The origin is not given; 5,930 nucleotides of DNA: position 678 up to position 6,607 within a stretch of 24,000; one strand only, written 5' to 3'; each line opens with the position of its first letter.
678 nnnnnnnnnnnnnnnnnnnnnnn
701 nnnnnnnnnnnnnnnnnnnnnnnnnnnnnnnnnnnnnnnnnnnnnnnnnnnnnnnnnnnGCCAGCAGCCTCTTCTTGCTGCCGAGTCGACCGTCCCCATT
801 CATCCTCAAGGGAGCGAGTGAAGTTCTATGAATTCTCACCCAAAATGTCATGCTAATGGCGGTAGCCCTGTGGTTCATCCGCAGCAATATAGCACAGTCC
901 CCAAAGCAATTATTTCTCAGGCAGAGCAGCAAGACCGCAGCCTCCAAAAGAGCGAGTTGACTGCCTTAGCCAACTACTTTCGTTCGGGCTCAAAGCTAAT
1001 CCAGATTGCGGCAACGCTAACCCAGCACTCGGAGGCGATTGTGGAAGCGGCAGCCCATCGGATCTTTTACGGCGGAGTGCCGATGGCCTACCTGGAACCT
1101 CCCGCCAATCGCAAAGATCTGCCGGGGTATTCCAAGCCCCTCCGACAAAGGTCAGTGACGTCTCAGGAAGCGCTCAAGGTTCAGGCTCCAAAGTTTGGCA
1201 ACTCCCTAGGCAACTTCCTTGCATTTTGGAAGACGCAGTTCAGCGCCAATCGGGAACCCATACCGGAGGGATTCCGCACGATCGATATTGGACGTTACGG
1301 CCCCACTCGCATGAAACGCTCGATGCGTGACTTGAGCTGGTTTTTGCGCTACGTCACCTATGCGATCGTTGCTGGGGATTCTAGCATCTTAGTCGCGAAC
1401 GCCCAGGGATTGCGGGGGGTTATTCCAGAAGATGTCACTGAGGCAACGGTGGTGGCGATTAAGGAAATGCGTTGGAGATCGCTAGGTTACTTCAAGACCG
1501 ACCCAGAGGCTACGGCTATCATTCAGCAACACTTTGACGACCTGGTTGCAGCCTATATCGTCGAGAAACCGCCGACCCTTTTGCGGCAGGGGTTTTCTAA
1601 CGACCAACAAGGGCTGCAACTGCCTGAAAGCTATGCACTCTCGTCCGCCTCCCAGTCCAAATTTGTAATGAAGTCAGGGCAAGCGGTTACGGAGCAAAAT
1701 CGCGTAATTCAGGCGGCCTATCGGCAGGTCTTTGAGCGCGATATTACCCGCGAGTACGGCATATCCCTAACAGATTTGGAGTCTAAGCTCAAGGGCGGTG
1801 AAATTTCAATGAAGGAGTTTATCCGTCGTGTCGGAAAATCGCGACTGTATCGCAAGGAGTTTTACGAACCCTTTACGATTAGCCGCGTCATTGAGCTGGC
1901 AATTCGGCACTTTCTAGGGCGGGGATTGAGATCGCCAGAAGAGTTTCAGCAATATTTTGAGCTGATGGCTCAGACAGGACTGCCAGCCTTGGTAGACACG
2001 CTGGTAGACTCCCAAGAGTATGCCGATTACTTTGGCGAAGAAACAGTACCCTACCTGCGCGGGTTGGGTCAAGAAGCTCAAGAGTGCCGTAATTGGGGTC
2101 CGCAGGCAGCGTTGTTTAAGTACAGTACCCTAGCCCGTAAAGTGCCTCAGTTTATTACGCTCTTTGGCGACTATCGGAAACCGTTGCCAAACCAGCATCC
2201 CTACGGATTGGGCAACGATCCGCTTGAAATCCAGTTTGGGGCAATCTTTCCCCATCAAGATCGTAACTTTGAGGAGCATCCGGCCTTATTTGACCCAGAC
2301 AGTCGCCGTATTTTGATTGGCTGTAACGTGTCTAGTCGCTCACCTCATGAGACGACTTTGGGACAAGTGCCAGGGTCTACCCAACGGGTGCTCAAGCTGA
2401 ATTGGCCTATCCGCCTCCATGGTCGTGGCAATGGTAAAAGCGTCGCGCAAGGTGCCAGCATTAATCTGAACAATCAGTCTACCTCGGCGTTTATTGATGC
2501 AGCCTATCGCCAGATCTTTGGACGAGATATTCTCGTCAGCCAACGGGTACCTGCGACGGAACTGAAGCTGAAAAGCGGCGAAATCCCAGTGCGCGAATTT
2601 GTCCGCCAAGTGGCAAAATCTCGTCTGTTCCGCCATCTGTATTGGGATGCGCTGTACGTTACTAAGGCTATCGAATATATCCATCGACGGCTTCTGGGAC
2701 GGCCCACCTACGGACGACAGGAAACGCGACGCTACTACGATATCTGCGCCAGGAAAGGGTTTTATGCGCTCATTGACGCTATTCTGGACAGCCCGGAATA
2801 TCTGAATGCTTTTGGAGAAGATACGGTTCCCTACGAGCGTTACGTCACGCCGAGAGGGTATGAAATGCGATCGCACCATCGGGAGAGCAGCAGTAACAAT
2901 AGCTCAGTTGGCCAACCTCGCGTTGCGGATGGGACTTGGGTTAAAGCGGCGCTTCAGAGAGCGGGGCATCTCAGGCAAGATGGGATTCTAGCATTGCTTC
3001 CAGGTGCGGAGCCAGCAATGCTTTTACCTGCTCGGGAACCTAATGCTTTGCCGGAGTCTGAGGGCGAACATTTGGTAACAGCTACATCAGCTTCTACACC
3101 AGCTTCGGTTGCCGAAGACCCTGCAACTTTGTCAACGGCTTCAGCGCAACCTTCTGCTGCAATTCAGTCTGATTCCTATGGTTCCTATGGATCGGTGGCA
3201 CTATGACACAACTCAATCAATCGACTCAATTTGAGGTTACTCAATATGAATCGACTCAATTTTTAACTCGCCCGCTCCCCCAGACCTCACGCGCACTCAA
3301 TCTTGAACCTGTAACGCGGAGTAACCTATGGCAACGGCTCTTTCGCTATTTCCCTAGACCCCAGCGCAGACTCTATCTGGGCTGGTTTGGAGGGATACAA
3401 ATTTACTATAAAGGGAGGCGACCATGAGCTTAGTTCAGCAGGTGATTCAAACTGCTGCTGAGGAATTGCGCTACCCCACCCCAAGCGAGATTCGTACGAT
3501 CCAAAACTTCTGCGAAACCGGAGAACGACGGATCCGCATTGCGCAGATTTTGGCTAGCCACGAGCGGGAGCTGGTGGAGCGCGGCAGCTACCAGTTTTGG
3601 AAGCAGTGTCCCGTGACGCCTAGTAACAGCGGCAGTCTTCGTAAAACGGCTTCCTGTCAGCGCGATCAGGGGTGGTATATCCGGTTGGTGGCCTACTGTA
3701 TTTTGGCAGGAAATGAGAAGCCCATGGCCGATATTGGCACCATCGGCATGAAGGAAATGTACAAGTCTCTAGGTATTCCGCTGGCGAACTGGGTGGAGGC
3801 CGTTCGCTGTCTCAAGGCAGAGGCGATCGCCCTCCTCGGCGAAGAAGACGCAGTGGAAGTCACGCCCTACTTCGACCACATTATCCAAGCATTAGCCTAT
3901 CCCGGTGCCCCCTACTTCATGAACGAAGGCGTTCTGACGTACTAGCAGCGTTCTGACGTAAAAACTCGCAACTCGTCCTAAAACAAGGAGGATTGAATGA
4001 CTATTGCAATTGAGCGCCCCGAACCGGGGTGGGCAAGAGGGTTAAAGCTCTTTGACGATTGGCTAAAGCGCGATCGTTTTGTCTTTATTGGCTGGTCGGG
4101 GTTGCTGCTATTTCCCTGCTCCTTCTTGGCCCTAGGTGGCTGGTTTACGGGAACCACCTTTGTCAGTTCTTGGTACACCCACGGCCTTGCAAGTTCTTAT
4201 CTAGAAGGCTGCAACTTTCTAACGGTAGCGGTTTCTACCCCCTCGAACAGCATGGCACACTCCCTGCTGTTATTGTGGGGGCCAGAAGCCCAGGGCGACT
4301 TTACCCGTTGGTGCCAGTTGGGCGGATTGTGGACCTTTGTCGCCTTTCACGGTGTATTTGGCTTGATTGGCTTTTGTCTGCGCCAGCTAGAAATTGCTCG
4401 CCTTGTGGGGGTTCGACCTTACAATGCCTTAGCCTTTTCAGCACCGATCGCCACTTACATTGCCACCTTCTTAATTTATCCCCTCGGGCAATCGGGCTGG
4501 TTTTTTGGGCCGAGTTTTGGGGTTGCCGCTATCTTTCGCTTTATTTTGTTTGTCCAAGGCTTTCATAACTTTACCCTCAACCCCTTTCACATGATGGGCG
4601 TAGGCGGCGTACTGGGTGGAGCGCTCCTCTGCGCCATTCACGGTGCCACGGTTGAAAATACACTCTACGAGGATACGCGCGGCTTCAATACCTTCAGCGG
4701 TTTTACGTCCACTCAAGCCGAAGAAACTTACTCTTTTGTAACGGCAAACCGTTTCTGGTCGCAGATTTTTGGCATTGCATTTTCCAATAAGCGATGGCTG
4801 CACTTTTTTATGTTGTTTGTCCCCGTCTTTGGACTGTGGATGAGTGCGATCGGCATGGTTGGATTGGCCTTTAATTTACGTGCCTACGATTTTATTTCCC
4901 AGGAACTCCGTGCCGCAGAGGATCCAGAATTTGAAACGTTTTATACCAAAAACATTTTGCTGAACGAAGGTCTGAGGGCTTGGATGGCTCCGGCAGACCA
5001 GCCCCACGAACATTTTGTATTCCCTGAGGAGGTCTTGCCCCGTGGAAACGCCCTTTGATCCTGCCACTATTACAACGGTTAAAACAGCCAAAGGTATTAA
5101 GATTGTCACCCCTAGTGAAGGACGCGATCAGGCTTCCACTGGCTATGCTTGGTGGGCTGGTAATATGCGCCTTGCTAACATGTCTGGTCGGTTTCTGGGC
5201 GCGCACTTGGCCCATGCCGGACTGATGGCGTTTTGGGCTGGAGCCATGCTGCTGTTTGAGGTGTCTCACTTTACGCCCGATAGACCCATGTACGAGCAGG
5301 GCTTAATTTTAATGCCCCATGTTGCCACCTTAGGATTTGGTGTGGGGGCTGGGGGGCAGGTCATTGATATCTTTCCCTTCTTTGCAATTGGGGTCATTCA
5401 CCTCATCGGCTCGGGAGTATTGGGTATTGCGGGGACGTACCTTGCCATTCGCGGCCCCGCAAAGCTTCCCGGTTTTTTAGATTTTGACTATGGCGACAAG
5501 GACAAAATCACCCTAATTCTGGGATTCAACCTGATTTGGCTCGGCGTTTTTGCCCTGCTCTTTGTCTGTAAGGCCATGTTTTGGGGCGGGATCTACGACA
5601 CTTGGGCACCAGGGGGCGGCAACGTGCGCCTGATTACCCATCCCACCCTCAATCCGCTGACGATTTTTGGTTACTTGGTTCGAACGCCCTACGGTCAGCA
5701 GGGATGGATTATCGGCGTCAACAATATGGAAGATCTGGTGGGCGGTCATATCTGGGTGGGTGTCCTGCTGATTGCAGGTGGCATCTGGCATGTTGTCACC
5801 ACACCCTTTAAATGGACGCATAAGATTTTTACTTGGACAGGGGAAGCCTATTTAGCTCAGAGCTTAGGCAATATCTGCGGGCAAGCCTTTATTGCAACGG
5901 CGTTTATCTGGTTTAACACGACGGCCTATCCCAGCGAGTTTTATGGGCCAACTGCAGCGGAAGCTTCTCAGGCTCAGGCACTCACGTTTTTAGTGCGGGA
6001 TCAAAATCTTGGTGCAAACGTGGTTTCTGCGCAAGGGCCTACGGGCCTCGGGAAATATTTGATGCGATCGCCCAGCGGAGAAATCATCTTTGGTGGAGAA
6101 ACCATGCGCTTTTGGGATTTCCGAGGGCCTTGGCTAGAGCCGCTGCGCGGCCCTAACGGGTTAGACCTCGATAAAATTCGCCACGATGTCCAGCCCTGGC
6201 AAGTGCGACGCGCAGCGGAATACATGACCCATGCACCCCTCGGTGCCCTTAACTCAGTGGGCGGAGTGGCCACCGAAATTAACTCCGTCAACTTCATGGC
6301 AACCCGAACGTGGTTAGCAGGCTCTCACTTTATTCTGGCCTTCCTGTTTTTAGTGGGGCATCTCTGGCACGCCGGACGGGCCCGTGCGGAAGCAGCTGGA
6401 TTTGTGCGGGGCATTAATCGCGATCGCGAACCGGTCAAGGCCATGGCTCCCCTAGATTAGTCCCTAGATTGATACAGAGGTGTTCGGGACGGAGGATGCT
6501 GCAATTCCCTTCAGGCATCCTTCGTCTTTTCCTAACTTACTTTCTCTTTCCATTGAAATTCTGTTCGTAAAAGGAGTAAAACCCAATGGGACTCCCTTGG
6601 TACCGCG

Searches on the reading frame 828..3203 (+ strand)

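Call 20: search_protein_families(library=ncbifam, proteins=[window:828-3203:+], max_evalue=1e-10)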
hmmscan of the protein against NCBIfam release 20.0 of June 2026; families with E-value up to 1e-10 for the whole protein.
window:828-3203:+ (792 aa): 5 families
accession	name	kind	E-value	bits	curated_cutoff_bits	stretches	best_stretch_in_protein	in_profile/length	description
NF058512.1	Rod_Core_CpcG2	exception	1.2e-47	162.3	420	2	549-671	39-162/247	phycobilisome rod-core linker protein CpcG2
NF058511.1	Rod_Core_CpcG1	exception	1.6e-46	158.9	430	2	548-672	38-163/279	phycobilisome rod-core linker protein CpcG1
NF058513.1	Rod_Core_CpcG4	exception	1.9e-42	145.4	440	2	553-672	45-165/250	phycobilisome rod-core linker protein CpcG4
NF058514.1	Rod_Core_CpcG3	exception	2.7e-41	141.8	425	2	553-680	45-175/242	phycobilisome rod-core linker protein CpcG3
TIGR01337.1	apcB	equivalog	4.4e-12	46.2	228.15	0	157-240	73-159/167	allophycocyanin subunit beta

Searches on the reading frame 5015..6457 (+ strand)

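Call 20: search_protein_families(library=ncbifam, proteins=[window:5015-6457:+], max_evalue=1e-10)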
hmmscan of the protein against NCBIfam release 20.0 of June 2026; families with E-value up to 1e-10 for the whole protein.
window:5015-6457:+ (481 aa): 3 families
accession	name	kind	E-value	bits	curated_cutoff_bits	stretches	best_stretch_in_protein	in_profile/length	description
TIGR01153.1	psbC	equivalog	1.1e-223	743.1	603.05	1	44-472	1-432/432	photosystem II reaction center protein CP43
TIGR03041.1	PS_antenn_a_b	subfamily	1.2e-89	300.9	335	1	46-314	1-266/321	chlorophyll a/b binding light-harvesting protein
TIGR03039.1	PS_II_CP47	equivalog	2.8e-18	65.9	630.8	1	43-315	2-273/504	photosystem II chlorophyll-binding protein CP47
